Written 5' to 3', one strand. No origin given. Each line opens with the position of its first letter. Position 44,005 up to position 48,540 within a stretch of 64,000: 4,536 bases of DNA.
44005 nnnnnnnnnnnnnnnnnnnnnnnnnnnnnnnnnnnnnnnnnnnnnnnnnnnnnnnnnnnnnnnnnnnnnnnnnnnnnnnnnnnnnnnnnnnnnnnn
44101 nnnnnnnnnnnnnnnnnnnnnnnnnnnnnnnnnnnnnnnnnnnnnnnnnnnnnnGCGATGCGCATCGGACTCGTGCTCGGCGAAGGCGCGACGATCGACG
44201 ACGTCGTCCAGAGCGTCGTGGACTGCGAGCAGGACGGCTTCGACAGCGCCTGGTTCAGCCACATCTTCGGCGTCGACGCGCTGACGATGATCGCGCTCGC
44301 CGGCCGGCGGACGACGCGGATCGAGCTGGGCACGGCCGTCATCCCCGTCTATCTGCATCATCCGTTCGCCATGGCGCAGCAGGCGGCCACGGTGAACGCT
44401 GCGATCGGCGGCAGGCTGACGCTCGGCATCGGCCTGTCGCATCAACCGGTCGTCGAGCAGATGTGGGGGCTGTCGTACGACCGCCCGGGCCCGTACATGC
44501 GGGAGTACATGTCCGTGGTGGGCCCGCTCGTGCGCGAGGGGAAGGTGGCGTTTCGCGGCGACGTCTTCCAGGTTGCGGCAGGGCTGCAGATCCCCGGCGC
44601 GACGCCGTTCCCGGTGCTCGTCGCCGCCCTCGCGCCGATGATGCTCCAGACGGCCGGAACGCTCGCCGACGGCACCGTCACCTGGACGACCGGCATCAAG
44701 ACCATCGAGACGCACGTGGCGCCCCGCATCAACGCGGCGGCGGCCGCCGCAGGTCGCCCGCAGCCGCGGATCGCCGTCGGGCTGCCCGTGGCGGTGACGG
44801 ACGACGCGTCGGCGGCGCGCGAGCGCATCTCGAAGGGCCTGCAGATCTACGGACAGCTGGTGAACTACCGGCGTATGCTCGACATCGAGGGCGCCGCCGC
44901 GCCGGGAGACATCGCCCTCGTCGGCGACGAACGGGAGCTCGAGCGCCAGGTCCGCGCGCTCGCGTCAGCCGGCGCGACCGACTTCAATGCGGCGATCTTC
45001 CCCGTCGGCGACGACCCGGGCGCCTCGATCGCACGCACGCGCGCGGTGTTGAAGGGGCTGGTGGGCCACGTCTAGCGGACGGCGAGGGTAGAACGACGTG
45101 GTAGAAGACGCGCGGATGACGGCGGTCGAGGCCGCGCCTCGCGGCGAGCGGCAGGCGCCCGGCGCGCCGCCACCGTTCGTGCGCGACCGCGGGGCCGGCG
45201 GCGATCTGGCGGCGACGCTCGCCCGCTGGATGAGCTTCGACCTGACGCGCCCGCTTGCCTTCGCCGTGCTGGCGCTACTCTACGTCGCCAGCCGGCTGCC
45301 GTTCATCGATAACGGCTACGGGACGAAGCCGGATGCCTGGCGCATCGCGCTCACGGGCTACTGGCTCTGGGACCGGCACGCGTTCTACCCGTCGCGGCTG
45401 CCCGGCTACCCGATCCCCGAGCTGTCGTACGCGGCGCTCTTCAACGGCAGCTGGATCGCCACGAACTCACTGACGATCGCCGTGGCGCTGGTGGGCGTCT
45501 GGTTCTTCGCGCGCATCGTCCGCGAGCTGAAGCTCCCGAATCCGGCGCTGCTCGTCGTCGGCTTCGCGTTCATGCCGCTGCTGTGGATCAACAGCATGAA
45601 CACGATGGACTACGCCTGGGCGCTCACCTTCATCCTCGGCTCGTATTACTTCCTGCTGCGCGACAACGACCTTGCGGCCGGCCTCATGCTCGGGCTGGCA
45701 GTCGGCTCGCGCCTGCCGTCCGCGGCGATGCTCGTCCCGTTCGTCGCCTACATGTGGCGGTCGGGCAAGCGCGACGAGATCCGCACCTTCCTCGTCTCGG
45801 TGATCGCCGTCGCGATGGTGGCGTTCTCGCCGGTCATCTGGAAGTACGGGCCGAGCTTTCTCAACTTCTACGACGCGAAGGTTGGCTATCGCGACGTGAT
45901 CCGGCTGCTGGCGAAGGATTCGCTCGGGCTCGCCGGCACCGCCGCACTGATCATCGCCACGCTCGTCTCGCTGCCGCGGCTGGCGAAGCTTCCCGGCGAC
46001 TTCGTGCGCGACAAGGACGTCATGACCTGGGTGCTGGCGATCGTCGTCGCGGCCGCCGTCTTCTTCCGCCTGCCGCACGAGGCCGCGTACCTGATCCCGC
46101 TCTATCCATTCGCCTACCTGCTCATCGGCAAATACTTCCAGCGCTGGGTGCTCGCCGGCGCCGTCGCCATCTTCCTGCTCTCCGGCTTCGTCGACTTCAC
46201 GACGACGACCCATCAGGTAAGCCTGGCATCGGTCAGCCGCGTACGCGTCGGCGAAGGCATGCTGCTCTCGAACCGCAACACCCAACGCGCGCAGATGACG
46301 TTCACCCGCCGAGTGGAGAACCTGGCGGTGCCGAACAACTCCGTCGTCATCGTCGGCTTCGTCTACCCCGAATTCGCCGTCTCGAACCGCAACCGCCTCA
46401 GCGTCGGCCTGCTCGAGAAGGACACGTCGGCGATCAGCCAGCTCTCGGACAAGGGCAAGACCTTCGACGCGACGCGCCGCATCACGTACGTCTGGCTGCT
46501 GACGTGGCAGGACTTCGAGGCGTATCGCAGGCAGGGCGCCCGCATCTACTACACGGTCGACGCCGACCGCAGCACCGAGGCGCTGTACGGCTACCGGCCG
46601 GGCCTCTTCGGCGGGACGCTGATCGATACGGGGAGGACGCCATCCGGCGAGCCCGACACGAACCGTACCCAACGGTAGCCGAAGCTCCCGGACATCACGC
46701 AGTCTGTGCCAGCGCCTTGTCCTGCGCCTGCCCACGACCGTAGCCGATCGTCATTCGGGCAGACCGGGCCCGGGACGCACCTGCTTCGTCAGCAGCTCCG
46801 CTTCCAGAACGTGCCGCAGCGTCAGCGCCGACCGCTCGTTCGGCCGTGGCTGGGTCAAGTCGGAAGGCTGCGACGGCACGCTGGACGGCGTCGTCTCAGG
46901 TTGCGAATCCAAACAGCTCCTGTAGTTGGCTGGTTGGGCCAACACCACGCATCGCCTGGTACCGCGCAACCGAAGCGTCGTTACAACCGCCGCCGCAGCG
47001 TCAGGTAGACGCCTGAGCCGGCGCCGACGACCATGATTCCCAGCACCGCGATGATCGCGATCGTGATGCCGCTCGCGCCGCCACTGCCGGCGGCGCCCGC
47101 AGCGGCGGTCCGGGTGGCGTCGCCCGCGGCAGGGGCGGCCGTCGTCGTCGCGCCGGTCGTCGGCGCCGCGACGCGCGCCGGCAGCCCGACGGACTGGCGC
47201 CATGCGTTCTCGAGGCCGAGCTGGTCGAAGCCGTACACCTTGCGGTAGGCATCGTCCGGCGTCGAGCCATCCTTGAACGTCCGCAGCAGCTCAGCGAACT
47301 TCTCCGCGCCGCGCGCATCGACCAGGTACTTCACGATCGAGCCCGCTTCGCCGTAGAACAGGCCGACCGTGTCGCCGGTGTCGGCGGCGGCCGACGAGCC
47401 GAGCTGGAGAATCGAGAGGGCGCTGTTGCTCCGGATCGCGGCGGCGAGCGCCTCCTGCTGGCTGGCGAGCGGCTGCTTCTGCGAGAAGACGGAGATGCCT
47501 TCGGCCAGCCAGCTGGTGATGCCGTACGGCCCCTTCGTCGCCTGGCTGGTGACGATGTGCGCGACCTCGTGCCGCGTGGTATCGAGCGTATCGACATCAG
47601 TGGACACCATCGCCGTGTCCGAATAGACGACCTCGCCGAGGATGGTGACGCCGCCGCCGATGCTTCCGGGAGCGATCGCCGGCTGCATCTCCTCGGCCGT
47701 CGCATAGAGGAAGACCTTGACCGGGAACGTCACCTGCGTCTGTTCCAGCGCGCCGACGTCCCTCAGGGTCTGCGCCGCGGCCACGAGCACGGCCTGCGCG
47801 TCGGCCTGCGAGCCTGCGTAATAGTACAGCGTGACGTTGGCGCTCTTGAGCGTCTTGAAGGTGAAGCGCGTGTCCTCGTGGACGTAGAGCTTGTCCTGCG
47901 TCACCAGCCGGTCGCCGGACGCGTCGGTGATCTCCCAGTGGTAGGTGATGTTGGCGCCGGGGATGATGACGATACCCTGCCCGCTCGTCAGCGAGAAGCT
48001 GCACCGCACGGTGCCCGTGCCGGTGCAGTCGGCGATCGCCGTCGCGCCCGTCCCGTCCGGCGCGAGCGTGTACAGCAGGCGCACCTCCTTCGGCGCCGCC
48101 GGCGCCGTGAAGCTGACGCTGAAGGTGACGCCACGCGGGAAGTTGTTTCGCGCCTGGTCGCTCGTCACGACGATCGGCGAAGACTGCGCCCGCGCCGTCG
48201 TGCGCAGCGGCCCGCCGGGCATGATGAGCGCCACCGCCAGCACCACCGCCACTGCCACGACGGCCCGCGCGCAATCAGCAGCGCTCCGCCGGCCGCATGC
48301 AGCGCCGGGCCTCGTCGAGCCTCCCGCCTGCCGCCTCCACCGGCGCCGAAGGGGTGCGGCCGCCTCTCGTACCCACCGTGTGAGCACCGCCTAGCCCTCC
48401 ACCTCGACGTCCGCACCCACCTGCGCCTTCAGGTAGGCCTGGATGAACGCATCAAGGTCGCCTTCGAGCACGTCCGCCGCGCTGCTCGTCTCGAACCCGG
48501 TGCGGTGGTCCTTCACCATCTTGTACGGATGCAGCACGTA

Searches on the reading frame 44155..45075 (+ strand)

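Call 9: search_protein_families(library=pfam, proteins=[window:44155-45075:+], max_evalue=0.001)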
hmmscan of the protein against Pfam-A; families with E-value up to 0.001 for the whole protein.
window:44155-45075:+ (306 aa): 1 family
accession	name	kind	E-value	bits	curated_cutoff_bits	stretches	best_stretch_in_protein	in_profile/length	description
PF00296.26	Bac_luciferase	-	9.1e-53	180.1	27.9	1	10-288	17-297/314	Luciferase-like monooxygenase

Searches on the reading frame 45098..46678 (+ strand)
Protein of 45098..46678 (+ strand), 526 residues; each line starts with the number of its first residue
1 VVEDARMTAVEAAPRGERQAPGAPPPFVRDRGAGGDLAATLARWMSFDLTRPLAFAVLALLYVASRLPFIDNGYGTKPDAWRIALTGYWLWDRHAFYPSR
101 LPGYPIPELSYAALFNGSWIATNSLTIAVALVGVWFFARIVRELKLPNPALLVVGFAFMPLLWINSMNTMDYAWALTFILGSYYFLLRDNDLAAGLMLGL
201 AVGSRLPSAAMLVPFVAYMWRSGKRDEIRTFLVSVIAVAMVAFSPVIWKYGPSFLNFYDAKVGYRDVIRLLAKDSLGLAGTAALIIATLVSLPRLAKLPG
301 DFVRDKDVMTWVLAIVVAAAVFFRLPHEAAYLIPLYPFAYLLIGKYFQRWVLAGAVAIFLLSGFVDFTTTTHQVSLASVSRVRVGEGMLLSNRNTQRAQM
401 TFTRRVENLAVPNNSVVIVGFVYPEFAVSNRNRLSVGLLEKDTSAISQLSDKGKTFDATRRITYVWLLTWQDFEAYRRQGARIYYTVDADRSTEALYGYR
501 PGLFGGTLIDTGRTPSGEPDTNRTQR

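Call 9: search_protein_families(library=pfam, proteins=[window:45098-46678:+], max_evalue=0.001)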
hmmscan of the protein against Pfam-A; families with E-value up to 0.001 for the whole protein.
window:45098-46678:+ (526 aa): 3 families
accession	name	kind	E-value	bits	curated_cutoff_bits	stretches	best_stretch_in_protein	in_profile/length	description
PF13231.12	PMT_2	-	0.00021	22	26.1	1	112-248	14-159/160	Dolichyl-phosphate-mannose-protein mannosyltransferase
PF06728.19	PIG-U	-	0.00071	19.2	24.5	1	125-243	90-221/378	GPI transamidase subunit PIG-U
PF09594.16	GT87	-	0.00078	19.7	25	1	121-324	22-208/237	Glycosyltransferase family 87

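Call 53: search_protein_families(library=ncbifam, proteins=[window:45098-46678:+], max_evalue=0.01)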
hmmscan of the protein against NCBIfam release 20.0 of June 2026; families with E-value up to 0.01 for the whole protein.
window:45098-46678:+ (526 aa): 1 family
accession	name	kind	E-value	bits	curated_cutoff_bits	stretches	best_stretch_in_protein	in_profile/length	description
NF047440.1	LA3751_2_3_fam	subfamily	0.00015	20.8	200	1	127-244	106-235/460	LA_3751/LA_3752 family putative glycosyltransferase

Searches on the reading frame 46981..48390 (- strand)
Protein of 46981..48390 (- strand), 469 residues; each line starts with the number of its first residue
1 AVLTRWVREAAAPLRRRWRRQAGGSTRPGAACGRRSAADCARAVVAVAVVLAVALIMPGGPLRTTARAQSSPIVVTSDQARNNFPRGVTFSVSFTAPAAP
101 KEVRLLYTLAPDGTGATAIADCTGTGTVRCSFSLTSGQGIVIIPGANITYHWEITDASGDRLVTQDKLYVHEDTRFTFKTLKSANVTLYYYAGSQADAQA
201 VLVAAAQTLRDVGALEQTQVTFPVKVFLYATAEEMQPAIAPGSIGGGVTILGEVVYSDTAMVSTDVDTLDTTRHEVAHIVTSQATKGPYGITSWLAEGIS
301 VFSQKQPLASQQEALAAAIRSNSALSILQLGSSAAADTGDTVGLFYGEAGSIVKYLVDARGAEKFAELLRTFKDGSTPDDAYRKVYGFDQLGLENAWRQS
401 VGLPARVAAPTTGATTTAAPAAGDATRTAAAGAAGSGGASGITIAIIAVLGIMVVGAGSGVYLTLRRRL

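Call 30: search_protein_families(library=pfam, proteins=[window:46981-48390:-], max_evalue=0.00001)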
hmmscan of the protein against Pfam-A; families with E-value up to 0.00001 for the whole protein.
window:46981-48390:- (469 aa): 1 family
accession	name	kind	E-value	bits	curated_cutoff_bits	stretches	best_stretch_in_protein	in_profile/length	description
PF13485.12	Peptidase_MA_2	-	6e-33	114.8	32.4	1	205-401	2-199/201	Peptidase MA superfamily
